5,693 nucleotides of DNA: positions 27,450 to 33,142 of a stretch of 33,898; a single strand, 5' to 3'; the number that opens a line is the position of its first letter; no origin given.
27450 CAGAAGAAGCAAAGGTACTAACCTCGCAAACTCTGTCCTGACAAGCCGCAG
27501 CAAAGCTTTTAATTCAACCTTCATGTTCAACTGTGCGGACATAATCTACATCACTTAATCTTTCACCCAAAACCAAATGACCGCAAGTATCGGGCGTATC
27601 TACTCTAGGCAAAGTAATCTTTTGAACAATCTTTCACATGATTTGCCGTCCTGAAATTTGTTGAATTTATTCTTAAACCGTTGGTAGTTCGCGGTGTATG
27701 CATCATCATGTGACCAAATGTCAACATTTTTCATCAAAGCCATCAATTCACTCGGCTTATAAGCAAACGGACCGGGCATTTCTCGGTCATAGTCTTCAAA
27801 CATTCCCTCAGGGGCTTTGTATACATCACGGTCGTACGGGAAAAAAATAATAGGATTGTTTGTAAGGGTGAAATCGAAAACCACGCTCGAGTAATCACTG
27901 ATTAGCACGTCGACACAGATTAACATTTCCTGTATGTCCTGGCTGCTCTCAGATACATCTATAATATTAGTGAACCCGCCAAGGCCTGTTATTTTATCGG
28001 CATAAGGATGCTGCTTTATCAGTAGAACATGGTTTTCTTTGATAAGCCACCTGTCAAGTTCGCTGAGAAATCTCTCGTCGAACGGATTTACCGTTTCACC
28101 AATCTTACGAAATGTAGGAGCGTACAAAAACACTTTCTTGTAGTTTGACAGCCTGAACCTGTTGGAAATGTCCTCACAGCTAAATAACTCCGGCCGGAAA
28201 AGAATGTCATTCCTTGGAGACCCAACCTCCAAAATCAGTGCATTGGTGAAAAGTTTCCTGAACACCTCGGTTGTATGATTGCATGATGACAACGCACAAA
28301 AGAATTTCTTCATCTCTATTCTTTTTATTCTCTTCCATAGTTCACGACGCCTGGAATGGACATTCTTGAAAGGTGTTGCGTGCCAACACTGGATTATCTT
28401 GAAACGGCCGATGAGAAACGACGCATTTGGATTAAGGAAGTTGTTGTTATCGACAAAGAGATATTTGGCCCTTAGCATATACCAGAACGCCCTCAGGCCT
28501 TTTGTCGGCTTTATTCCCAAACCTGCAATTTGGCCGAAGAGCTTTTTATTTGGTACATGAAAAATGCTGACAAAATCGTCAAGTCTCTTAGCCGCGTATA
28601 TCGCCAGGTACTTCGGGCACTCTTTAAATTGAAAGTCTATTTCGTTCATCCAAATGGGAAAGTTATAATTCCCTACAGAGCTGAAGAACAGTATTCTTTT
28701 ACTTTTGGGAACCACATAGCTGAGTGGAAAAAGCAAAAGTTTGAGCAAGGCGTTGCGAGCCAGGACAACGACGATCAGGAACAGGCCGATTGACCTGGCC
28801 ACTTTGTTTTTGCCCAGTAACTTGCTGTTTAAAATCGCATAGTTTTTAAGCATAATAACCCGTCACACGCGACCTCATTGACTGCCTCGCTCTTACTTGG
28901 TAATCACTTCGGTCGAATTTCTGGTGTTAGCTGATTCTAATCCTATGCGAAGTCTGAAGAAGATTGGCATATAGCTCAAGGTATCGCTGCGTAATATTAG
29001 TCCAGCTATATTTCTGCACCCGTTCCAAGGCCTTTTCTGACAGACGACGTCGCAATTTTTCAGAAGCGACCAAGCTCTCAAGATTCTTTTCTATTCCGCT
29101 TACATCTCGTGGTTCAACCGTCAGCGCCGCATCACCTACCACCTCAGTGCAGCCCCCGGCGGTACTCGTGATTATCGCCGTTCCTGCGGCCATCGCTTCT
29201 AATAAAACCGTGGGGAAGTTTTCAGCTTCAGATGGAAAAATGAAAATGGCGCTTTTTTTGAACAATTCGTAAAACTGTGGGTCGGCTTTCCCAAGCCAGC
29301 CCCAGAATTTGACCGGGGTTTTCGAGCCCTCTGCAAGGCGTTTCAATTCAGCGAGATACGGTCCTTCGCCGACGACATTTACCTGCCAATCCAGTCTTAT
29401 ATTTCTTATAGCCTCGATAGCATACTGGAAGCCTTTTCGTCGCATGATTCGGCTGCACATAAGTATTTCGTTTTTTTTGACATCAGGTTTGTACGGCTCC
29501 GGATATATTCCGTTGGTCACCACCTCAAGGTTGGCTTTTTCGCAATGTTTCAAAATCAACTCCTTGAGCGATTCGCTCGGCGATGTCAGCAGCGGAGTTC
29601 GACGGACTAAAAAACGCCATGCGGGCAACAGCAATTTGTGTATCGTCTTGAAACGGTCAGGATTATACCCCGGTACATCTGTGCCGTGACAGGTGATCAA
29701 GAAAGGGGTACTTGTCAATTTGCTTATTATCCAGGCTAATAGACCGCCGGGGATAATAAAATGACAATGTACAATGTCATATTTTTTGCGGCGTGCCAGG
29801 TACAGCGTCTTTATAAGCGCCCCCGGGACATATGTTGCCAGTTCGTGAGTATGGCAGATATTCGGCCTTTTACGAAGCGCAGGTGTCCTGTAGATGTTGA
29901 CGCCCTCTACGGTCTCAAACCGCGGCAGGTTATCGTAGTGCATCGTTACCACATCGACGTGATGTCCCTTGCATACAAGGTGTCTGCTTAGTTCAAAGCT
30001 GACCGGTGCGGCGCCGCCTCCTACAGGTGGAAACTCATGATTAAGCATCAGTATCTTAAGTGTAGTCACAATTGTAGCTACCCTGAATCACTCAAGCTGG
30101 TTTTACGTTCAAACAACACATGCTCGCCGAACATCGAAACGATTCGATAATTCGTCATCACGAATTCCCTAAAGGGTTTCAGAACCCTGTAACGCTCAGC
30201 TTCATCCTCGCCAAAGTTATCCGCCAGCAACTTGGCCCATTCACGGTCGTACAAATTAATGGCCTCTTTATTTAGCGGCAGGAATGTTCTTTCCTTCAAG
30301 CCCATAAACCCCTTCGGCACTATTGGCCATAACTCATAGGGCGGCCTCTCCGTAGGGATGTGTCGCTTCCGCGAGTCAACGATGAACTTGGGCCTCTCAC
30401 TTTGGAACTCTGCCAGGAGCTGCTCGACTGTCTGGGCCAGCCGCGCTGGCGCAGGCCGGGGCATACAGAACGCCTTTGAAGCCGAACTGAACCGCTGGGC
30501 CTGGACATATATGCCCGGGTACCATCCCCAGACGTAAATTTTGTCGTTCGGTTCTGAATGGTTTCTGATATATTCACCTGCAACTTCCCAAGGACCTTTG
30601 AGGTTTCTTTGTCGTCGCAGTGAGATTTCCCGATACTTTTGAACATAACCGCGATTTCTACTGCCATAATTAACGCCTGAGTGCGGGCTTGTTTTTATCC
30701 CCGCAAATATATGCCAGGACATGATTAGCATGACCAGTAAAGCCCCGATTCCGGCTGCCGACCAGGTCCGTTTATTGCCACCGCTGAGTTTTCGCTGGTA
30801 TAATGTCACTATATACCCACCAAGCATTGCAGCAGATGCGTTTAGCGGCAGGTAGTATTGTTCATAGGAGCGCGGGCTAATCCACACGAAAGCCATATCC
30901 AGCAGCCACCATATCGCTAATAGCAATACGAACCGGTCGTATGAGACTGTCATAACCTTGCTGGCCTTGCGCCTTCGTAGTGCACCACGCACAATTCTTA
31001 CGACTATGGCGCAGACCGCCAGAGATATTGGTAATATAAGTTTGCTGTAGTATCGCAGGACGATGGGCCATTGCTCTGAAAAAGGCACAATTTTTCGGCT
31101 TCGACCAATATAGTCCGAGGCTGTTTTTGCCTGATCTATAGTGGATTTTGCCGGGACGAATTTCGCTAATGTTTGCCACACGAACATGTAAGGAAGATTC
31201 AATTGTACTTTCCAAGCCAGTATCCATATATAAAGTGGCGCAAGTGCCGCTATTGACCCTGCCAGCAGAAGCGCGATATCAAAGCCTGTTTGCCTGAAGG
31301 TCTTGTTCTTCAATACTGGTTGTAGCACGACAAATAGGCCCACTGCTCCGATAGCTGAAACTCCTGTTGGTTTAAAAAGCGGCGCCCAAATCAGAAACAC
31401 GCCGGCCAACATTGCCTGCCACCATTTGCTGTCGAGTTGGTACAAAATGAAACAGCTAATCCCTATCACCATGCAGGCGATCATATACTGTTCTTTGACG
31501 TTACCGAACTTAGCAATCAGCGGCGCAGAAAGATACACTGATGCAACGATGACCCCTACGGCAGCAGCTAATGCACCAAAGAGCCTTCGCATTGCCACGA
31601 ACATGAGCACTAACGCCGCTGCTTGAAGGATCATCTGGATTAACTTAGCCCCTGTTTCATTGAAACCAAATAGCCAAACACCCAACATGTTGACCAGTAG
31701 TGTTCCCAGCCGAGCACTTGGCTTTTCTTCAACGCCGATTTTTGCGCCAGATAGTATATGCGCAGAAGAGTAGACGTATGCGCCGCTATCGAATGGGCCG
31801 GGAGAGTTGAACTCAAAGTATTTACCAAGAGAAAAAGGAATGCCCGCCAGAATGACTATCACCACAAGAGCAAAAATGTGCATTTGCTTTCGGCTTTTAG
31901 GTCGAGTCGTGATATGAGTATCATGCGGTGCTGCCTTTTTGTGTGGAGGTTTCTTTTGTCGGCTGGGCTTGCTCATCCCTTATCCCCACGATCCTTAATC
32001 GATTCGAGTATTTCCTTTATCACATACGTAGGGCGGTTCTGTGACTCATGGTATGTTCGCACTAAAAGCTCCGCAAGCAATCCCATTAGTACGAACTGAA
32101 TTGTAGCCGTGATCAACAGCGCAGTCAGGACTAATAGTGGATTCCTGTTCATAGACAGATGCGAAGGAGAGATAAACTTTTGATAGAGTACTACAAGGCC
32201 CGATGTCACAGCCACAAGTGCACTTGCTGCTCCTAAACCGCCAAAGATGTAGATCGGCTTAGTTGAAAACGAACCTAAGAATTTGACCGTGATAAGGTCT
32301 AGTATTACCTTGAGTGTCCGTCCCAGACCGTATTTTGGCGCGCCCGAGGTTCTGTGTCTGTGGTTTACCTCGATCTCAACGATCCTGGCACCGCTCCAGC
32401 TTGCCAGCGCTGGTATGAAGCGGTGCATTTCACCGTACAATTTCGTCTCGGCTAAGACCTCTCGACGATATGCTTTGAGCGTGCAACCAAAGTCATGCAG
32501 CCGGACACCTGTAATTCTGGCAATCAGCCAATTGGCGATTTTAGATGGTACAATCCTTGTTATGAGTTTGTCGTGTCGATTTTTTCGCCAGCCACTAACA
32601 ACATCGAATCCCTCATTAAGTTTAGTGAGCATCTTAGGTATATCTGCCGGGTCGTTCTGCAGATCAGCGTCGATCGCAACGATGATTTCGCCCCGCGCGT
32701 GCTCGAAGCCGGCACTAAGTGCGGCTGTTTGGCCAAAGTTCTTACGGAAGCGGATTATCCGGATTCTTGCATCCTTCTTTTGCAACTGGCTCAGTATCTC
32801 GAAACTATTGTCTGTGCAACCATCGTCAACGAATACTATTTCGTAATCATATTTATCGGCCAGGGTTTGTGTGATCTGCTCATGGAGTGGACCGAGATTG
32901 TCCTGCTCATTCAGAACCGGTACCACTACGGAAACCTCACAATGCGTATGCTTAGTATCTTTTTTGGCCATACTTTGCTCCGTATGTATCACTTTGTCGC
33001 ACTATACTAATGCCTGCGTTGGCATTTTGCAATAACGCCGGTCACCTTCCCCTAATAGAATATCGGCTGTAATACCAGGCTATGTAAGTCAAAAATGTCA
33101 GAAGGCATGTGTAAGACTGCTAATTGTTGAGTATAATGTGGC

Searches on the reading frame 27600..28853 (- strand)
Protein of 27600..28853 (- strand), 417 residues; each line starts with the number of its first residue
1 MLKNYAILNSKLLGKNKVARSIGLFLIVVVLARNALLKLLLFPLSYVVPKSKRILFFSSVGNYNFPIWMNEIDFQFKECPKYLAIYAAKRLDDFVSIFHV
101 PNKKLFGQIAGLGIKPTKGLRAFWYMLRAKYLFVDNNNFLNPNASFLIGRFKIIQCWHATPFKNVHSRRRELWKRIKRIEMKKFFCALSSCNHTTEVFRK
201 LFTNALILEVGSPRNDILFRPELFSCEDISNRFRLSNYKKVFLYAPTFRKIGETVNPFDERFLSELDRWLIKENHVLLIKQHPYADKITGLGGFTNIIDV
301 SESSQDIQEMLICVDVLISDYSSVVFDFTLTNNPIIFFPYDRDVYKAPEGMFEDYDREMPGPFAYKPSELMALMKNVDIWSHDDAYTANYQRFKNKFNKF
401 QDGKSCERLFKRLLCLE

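Call 3: search_protein_families(library=pfam, proteins=[window:27600-28853:-], max_evalue=0.01)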
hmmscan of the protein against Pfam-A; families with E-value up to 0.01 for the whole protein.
window:27600-28853:- (417 aa): 1 family
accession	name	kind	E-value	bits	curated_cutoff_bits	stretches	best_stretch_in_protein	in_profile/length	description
PF04464.20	Glyphos_transf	-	1.5e-62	212.1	22.1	1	75-413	25-365/367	CDP-Glycerol:Poly(glycerophosphate) glycerophosphotransferase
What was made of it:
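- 27600..28853 (-): Second TagF-like CDP-alcohol phosphotransferase (417 aa). Pfam Glyphos_transf 1.5e-62 (call 3)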

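Call 5: search_protein_families(library=ncbifam, proteins=[window:27600-28853:-], max_evalue=0.001)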
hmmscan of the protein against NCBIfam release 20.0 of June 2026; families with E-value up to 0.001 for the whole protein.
window:27600-28853:- (417 aa): 3 families
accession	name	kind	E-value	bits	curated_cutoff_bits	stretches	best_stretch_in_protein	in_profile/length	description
NF041712.1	techglyph_taseTarF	equivalog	3.1e-32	112.1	550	1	120-414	83-387/388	teichoic acid glycerol-phosphate transferase TarF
NF041713.1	Tar_polymTarL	equivalog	5.8e-31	107.8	1000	1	125-413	267-559/562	teichoic acid ribitol-phosphate polymerase TarL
NF041711.1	TagprimaseTarB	equivalog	1.5e-13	50.7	500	1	151-378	113-329/362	teichoic acid glycerol-phosphate primase TarB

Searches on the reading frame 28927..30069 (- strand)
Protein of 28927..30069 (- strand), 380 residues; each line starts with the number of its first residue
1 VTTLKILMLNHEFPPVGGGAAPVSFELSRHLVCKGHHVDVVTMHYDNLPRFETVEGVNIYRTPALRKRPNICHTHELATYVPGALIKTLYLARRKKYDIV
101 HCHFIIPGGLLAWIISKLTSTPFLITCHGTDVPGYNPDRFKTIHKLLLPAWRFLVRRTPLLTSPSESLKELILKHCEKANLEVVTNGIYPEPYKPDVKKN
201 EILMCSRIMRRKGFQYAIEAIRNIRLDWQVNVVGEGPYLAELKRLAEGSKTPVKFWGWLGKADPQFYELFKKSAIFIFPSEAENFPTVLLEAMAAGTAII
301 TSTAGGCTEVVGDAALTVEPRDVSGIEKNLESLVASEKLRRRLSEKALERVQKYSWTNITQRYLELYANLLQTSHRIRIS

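Call 3: search_protein_families(library=pfam, proteins=[window:28927-30069:-], max_evalue=0.01)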
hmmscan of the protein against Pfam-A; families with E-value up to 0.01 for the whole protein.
window:28927-30069:- (380 aa): 8 families
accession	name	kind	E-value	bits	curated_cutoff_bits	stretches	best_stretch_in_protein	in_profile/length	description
PF00534.26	Glycos_transf_1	-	4.7e-31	108.1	26.4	1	193-348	9-170/172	Glycosyl transferases group 1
PF13692.12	Glyco_trans_1_4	-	8.2e-28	97.9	27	1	200-334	2-140/142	Glycosyl transferases group 1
PF13439.12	Glyco_transf_4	-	9e-24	84.8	28.5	1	18-189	2-167/170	Glycosyltransferase Family 4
PF13579.12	Glyco_trans_4_4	-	1.7e-19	71.1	29.7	1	18-187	1-158/158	Glycosyl transferase 4-like domain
PF13477.12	Glyco_trans_4_2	-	1.5e-09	38.5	23.4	1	28-147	17-128/139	Glycosyl transferase 4-like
PF13524.12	Glyco_trans_1_2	-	2.4e-07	31.2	25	1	216-364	4-143/144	Glycosyl transferase-like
PF20706.3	GT4-conflict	-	1.9e-06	27.6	26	1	193-323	190-331/385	Family 4 Glycosyltransferase in conflict systems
PF08323.17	Glyco_transf_5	-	1.3e-05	25.5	22.7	1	5-137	1-175/239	Starch synthase catalytic domain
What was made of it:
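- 28927..30069 (-): GT4 glycosyltransferase. Pfam Glycos_transf_1 and Glyco_transf_4 (call 3)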

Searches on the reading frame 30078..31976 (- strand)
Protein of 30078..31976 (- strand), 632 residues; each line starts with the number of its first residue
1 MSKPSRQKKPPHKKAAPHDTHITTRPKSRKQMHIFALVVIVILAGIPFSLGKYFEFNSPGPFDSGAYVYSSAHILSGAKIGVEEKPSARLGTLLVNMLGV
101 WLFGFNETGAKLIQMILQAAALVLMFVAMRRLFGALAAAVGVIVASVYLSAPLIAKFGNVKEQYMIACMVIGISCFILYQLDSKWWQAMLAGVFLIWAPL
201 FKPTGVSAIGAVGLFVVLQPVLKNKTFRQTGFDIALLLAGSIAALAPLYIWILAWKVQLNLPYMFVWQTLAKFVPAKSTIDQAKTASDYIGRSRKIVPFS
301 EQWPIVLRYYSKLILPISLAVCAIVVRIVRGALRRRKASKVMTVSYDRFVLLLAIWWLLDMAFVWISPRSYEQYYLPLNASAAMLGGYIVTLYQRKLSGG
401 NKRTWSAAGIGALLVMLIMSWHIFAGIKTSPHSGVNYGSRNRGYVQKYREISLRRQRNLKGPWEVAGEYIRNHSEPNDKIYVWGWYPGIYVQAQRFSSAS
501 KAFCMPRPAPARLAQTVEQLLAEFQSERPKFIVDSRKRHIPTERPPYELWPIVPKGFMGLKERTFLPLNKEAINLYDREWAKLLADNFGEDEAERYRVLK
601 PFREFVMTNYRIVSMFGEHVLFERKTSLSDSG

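Call 4: search_protein_families(library=pfam, proteins=[window:30078-31976:-], max_evalue=0.01)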
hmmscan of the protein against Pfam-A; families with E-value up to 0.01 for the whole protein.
window:30078-31976:- (632 aa): 1 family
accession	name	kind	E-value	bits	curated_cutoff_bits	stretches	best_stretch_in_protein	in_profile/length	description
PF13231.12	PMT_2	-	3.2e-08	34.4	26.1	1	98-251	12-160/160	Dolichyl-phosphate-mannose-protein mannosyltransferase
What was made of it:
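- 30078..31976 (-): PMT_2 (GT-C, ArnT-like) membrane glycosyltransferase. Pfam PMT_2 3.2e-8 (call 4)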

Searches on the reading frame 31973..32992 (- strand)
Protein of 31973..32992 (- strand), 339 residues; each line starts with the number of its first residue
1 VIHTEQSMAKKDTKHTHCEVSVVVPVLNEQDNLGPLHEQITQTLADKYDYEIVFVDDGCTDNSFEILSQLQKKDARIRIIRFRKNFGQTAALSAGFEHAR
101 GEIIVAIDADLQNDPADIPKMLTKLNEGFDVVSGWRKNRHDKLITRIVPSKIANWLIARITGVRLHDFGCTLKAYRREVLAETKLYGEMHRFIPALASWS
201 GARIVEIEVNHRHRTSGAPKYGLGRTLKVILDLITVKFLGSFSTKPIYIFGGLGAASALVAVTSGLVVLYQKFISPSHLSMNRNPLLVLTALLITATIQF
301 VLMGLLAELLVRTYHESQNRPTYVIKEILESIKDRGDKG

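Call 4: search_protein_families(library=pfam, proteins=[window:31973-32992:-], max_evalue=0.01)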
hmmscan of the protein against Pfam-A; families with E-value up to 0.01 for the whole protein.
window:31973-32992:- (339 aa): 4 families
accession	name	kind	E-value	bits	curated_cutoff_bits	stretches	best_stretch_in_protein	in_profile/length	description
PF00535.33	Glycos_transf_2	-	5.6e-34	117.9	23.3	1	21-181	1-165/168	Glycosyl transferase family 2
PF10111.15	Glyco_tranf_2_2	-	1.2e-07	32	27.3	1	21-122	1-103/276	Glycosyltransferase like family 2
PF13641.12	Glyco_tranf_2_3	-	1.2e-06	29.1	27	1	20-142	3-129/230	Glycosyltransferase like family 2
PF13704.12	Glyco_tranf_2_4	-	0.0036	18.2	27.5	1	51-110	21-81/98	Glycosyl transferase family 2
